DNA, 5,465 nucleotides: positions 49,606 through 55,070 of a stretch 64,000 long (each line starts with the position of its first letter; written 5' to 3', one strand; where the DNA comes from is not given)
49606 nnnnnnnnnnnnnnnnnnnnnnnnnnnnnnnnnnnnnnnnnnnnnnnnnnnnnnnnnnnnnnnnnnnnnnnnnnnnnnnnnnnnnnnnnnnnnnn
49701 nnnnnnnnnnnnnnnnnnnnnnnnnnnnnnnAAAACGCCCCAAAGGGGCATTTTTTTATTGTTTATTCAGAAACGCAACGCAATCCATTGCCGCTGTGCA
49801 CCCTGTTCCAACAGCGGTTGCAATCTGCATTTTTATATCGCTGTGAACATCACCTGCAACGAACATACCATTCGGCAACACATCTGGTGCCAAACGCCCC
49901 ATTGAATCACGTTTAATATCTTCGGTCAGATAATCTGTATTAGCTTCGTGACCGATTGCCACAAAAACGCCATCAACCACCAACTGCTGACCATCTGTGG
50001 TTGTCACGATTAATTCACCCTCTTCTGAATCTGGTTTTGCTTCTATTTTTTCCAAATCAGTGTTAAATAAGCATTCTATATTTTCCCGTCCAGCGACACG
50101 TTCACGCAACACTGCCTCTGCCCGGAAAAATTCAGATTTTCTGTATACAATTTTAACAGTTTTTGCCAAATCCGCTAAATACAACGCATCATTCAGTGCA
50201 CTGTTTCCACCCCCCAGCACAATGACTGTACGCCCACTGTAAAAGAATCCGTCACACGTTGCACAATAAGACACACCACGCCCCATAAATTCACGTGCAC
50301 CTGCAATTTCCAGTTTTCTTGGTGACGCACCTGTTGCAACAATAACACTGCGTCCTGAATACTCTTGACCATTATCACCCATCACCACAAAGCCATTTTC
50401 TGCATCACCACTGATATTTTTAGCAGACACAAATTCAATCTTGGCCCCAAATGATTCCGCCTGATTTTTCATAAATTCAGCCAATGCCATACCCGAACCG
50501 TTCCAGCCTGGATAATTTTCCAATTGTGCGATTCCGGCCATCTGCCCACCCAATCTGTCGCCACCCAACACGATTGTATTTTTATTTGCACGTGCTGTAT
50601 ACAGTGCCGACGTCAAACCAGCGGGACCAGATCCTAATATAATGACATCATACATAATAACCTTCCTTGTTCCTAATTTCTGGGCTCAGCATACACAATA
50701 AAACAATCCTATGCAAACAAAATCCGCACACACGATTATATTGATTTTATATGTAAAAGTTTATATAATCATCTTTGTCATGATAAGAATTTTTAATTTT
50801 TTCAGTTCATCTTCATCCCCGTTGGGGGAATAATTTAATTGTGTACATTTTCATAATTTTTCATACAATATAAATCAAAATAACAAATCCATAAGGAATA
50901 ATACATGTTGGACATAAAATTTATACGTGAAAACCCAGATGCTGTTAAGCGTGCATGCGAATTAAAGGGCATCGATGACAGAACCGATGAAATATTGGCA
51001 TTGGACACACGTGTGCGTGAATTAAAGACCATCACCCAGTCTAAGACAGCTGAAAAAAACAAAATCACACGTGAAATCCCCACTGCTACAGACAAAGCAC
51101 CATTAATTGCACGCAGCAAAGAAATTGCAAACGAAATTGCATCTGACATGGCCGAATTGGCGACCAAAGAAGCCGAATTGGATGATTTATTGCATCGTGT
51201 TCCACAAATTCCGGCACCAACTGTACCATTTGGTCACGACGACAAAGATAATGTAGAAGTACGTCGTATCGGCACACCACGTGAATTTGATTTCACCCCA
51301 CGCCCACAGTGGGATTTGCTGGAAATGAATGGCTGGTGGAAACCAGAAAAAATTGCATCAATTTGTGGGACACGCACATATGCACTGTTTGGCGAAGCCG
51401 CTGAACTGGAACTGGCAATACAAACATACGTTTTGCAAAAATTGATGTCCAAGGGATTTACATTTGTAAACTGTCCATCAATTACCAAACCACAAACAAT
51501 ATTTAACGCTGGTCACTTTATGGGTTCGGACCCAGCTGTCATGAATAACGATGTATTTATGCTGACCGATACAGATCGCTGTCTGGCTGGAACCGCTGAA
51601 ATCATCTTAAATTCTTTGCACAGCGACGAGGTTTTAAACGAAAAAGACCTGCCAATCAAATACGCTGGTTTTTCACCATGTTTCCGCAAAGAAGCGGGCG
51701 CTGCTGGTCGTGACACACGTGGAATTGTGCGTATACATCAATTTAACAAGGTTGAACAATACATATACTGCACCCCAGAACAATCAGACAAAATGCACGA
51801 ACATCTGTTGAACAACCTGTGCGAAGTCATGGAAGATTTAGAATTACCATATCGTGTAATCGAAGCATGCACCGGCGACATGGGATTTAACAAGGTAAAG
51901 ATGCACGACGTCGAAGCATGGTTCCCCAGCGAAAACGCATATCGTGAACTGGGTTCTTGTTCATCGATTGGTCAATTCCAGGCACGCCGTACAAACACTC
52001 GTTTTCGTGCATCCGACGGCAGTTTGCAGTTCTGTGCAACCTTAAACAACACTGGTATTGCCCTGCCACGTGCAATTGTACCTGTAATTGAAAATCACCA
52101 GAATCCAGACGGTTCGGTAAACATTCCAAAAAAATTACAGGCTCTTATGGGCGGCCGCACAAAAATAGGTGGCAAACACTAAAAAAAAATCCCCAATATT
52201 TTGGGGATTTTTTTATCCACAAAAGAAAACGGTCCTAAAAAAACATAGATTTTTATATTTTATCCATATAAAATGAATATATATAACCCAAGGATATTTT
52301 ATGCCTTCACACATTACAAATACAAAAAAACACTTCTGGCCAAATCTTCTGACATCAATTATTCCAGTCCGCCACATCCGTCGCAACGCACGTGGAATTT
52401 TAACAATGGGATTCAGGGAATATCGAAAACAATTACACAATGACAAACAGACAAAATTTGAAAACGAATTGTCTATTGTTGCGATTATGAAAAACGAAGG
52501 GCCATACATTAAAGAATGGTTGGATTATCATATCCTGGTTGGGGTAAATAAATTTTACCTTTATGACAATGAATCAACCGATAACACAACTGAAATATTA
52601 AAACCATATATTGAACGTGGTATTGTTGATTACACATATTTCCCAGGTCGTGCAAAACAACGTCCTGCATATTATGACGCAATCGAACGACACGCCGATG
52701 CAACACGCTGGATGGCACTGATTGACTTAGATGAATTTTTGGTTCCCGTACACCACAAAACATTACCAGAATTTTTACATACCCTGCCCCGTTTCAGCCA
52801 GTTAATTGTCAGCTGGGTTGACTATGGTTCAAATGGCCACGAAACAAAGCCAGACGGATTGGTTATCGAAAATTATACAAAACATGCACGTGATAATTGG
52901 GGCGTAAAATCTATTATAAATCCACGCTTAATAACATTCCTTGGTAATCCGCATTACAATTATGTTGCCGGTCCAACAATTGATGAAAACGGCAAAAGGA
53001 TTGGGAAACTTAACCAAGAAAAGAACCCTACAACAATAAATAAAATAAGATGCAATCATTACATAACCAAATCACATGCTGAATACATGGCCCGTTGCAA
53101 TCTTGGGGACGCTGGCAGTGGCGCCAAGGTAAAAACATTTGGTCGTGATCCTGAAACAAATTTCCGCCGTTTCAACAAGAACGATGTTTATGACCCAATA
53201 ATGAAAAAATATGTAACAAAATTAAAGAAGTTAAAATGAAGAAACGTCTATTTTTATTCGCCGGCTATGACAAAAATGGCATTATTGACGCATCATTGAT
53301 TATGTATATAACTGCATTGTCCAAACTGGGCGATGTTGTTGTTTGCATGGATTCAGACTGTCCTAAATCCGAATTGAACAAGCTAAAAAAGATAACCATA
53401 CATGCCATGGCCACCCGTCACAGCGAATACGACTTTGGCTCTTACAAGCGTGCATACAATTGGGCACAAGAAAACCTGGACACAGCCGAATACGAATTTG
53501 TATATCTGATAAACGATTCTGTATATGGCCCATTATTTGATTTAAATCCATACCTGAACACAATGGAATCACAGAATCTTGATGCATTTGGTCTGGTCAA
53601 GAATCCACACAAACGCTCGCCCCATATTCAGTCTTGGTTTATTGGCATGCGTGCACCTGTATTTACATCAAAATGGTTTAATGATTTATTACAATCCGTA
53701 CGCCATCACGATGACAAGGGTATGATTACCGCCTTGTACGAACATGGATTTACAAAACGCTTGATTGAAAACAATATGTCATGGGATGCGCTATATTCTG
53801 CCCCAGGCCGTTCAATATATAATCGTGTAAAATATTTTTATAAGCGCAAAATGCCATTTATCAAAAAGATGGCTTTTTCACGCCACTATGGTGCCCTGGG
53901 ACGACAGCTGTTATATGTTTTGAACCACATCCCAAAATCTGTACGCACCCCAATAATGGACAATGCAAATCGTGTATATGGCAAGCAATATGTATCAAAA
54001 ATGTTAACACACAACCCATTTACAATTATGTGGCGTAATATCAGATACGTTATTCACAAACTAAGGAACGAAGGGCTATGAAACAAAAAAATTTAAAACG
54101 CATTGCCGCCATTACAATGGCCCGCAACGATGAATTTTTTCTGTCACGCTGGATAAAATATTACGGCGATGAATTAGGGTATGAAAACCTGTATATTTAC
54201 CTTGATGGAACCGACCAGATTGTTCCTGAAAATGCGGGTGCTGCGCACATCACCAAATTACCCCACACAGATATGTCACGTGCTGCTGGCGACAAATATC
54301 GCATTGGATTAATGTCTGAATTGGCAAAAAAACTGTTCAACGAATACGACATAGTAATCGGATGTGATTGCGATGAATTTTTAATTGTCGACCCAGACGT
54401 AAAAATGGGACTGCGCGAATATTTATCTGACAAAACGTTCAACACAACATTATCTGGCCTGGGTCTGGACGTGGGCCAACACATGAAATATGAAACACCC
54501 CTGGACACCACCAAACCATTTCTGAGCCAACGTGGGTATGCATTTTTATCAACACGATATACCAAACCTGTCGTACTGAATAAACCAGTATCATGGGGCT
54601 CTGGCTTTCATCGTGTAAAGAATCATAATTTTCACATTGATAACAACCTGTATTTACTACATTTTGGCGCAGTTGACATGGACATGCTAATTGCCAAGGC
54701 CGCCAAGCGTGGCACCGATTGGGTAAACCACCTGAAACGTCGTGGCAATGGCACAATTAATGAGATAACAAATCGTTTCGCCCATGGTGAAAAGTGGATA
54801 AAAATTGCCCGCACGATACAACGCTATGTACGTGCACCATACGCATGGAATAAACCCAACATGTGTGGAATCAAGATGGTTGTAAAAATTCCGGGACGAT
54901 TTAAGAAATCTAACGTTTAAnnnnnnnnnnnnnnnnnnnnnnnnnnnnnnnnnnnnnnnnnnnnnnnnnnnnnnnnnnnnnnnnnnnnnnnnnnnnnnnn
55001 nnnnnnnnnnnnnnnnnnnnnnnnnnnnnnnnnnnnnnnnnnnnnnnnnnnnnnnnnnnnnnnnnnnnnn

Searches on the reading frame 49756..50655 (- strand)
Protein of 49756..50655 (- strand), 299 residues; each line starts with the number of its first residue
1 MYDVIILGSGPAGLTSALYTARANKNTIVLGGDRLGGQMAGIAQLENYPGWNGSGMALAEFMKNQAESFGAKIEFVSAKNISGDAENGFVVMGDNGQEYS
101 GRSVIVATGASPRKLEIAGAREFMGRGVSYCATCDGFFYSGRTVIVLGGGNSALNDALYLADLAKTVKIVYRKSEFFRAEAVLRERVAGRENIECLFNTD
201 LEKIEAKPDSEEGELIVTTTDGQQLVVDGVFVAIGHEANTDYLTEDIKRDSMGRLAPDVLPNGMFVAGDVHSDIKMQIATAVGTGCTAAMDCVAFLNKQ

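Call 66: search_protein_families(library=pfam, proteins=[window:49756-50655:-], max_evalue=0.00001)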
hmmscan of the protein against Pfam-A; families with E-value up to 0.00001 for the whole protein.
window:49756-50655:- (299 aa): 5 families
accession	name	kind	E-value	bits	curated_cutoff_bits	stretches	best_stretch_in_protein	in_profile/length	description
PF07992.20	Pyr_redox_2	-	5.3e-39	134.8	26.1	1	2-285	1-291/291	Pyridine nucleotide-disulphide oxidoreductase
PF13738.12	Pyr_redox_3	-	2.2e-20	73.5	30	1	54-251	79-283/305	Pyridine nucleotide-disulphide oxidoreductase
PF00070.33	Pyr_redox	-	1.2e-09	39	22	1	144-210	2-72/82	Pyridine nucleotide-disulphide oxidoreductase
PF03486.20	HI0933_like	-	9.2e-07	29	50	0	3-31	2-30/244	HI0933-like protein Rossmann domain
PF01266.30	DAO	-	4.7e-06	26.8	27.9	0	3-37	1-37/353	FAD dependent oxidoreductase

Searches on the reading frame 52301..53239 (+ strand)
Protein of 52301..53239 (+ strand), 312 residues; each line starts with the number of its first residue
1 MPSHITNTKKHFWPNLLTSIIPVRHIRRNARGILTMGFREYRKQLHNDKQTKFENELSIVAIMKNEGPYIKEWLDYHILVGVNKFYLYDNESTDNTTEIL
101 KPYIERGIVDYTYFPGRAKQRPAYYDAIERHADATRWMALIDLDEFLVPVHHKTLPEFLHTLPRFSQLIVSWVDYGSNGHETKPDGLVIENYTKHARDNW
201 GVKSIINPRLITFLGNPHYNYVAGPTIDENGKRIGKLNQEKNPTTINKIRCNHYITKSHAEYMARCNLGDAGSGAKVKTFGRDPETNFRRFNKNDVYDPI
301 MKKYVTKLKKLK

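Call 66: search_protein_families(library=pfam, proteins=[window:52301-53239:+], max_evalue=0.00001)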
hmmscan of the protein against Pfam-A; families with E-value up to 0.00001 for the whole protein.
window:52301-53239:+ (312 aa): 2 families
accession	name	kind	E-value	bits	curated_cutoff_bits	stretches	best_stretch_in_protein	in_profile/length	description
PF01697.33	Glyco_transf_92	-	8.8e-23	81.6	23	1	69-219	19-189/249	Glycosyltransferase family 92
PF13704.12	Glyco_tranf_2_4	-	2.1e-17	63.8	27.5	1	64-159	1-98/98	Glycosyl transferase family 2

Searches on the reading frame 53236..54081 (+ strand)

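Call 66: search_protein_families(library=pfam, proteins=[window:53236-54081:+], max_evalue=0.00001)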
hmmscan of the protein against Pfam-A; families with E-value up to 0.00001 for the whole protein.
window:53236-54081:+ (281 aa): 1 family
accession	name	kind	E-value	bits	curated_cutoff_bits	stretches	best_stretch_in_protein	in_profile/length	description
PF05045.17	RgpF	-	3.8e-20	72.5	25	1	34-220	1-203/503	Rhamnan synthesis protein F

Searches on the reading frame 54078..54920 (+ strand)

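Call 66: search_protein_families(library=pfam, proteins=[window:54078-54920:+], max_evalue=0.00001)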
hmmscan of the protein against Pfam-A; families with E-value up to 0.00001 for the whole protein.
window:54078-54920:+ (280 aa): 1 family
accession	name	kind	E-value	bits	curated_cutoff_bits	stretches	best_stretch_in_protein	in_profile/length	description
PF13704.12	Glyco_tranf_2_4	-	4.2e-12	46.9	27.5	1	16-114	1-96/98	Glycosyl transferase family 2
